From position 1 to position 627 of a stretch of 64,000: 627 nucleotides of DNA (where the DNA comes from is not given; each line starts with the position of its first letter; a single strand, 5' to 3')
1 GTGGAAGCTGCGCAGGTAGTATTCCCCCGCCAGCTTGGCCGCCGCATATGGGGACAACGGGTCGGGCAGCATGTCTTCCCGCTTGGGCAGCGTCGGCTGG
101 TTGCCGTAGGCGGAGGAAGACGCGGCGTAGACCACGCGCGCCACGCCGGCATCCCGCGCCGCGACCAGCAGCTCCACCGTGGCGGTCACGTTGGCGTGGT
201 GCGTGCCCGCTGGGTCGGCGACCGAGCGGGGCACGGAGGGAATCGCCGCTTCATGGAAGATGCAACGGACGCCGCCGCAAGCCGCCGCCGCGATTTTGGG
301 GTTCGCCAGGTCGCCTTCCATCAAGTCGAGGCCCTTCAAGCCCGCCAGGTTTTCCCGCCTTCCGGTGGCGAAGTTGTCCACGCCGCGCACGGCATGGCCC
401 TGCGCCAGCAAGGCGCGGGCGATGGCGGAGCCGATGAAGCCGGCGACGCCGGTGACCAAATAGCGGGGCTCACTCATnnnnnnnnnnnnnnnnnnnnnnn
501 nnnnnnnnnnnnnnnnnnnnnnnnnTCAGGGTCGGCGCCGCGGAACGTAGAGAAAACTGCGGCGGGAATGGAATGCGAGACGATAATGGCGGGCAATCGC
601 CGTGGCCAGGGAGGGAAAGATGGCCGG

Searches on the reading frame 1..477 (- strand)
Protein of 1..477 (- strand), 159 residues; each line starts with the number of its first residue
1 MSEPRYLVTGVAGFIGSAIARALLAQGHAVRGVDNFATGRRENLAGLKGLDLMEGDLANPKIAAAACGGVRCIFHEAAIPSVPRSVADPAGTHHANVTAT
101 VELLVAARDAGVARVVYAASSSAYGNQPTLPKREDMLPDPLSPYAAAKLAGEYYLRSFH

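Call 13: search_protein_families(library=pfam, proteins=[window:1-477:-], max_evalue=0.001)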
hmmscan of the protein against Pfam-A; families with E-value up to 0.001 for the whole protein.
window:1-477:- (159 aa): 8 families
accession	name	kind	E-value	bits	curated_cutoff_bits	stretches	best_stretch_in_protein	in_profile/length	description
PF01370.27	Epimerase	-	8.9e-36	123.9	20.9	1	7-158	2-156/240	NAD dependent epimerase/dehydratase family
PF16363.11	GDP_Man_Dehyd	-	9.3e-29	101.4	27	1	7-159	1-168/332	GDP-mannose 4,6 dehydratase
PF01073.25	3Beta_HSD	-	3.2e-14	53.1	22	1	7-126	1-122/280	3-beta hydroxysteroid dehydrogenase/isomerase family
PF13460.12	NAD_binding_10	-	2e-11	44.5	27.2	1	10-156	1-132/184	NAD(P)H-binding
PF04321.23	RmlD_sub_bind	-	4.2e-08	33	27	1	6-156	3-137/287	RmlD substrate binding domain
PF05368.20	NmrA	-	2.4e-07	31.1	27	1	7-120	6-107/298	NmrA-like family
PF07993.18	NAD_binding_4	-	1.6e-05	24.7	20.1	0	64-136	83-152/258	Male sterility protein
PF02719.21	Polysacc_synt_2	-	2e-05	24.4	20.2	1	7-119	2-127/293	Polysaccharide biosynthesis protein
